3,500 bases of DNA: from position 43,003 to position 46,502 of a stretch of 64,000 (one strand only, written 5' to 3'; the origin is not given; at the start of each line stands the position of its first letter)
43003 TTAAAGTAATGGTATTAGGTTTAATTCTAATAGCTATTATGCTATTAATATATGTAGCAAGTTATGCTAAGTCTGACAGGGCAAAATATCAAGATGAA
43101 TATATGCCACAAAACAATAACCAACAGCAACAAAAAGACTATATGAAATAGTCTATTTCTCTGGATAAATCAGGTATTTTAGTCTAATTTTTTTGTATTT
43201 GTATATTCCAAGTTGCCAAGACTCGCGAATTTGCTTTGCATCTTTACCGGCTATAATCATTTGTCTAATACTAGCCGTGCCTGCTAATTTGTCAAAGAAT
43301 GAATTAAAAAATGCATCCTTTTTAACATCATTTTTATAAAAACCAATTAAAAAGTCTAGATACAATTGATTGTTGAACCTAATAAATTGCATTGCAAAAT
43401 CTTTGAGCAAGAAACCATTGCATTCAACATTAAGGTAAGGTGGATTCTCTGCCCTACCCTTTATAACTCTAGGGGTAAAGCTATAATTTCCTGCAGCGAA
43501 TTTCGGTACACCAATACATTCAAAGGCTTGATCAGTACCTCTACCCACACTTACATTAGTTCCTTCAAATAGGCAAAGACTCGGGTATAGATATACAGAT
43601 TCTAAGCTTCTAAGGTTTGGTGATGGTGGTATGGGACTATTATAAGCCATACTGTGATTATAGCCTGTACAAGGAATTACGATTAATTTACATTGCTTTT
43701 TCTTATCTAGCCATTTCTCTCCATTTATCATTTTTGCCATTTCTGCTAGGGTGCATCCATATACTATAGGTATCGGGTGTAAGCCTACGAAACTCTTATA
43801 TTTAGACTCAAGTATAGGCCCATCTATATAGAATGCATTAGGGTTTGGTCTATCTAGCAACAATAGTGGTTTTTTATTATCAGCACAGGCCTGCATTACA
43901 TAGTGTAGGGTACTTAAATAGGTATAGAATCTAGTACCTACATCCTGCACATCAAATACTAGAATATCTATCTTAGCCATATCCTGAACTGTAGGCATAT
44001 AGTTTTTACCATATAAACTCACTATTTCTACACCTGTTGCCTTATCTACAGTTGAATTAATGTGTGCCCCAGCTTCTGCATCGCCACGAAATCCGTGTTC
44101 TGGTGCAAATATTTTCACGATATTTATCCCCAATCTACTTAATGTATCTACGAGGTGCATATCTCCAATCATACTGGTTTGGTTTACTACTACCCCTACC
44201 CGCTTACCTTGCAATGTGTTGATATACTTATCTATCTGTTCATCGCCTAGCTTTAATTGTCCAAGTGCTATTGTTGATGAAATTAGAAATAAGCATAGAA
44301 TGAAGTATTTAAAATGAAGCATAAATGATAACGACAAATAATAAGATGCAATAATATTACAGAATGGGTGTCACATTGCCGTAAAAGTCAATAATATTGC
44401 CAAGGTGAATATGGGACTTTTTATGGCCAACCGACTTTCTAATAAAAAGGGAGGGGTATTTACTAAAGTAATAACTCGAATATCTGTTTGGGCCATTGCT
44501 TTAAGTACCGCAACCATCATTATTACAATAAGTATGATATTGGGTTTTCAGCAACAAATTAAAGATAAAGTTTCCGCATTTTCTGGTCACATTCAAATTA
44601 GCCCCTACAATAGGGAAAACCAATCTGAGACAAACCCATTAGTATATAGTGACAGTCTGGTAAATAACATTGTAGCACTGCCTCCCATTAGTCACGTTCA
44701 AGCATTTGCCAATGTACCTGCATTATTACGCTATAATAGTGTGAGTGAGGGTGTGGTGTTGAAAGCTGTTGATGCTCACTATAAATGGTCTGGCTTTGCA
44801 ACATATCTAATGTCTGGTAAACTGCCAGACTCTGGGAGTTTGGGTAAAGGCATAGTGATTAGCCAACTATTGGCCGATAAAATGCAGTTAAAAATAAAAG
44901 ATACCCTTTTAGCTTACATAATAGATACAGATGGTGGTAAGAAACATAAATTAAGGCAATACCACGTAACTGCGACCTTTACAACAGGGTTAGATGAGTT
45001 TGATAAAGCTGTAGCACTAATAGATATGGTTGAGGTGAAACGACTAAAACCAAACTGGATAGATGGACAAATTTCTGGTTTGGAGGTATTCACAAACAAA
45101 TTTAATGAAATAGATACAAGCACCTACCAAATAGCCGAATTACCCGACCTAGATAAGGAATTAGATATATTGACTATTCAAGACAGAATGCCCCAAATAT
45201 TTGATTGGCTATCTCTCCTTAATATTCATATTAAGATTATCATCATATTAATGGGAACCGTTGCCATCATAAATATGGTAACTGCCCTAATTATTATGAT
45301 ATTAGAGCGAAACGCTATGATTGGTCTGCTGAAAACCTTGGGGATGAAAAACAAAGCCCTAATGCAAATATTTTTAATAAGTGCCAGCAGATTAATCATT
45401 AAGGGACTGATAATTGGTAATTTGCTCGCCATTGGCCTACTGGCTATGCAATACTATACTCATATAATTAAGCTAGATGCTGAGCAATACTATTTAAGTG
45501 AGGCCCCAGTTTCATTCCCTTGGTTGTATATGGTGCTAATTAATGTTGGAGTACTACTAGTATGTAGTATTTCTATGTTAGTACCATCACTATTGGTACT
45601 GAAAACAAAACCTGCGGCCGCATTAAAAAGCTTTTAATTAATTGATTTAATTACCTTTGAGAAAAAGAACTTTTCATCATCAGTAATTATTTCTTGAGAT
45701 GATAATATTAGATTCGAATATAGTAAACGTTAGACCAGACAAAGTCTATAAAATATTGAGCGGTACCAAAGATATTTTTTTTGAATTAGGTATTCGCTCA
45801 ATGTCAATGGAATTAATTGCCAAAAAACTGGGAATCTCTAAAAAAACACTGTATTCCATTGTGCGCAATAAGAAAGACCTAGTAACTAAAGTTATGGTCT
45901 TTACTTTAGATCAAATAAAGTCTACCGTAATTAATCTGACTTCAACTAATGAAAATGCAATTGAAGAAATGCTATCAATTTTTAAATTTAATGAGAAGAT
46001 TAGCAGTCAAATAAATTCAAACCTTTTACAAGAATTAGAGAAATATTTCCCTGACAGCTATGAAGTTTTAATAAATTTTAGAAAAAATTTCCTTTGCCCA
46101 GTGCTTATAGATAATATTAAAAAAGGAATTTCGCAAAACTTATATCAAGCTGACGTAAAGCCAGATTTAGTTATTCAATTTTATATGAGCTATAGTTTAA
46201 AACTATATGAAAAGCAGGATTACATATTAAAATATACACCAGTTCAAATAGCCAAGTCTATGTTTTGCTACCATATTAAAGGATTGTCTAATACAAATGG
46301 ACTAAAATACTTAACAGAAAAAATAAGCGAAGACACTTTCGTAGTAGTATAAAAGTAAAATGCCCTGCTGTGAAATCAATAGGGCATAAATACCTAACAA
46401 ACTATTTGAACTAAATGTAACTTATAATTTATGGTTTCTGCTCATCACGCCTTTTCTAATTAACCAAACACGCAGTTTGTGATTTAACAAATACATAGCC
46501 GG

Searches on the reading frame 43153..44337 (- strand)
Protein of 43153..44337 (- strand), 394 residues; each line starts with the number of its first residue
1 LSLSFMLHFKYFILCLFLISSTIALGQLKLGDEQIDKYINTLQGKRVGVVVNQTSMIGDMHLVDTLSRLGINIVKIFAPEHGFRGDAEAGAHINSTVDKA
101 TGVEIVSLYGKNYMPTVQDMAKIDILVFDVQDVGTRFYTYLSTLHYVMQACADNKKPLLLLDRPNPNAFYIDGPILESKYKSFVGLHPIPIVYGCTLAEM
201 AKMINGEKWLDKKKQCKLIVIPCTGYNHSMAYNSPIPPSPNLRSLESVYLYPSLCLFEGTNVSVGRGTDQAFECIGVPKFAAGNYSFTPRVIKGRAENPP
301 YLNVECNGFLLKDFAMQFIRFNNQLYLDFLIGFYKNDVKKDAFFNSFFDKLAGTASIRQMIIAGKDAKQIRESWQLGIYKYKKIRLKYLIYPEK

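Call 61: search_protein_families(library=pfam, proteins=[window:43153-44337:-], max_evalue=0.001)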
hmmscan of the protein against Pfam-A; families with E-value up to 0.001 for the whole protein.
window:43153-44337:- (394 aa): 2 families
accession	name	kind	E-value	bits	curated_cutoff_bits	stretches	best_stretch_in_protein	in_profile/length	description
PF07075.17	NamZ_N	-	6.6e-76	254.7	26.9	1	47-245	1-202/203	Exo-beta-N-acetylmuramidase NamZ, N-terminal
PF20732.2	NamZ_C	-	4.8e-28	99.3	25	1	249-391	1-152/152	Exo-beta-N-acetylmuramidase NamZ, C-terminal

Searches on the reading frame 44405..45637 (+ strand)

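Call 61: search_protein_families(library=pfam, proteins=[window:44405-45637:+], max_evalue=0.001)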
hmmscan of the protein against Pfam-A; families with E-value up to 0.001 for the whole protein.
window:44405-45637:+ (410 aa): 2 families
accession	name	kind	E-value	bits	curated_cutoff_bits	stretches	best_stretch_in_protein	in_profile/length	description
PF02687.27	FtsX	-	9.3e-16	58.4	25.5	1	278-403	2-120/120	FtsX-like permease C-terminal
PF12704.14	MacB_PCD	-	4.8e-07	30.7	27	1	26-169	3-142/207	MacB-like periplasmic core domain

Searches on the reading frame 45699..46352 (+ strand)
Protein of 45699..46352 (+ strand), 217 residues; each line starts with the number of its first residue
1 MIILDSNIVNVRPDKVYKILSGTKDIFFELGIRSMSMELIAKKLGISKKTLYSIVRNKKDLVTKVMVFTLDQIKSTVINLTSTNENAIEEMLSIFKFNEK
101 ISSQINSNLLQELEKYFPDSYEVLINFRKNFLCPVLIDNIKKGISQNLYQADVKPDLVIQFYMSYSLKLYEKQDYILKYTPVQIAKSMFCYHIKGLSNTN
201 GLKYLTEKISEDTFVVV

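Call 61: search_protein_families(library=pfam, proteins=[window:45699-46352:+], max_evalue=0.001)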
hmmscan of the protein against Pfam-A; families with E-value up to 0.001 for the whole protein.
window:45699-46352:+ (217 aa): 1 family
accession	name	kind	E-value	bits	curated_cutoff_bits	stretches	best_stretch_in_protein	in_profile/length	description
PF00440.29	TetR_N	-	8.1e-07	29.2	24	1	19-62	1-44/47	Bacterial regulatory proteins, tetR family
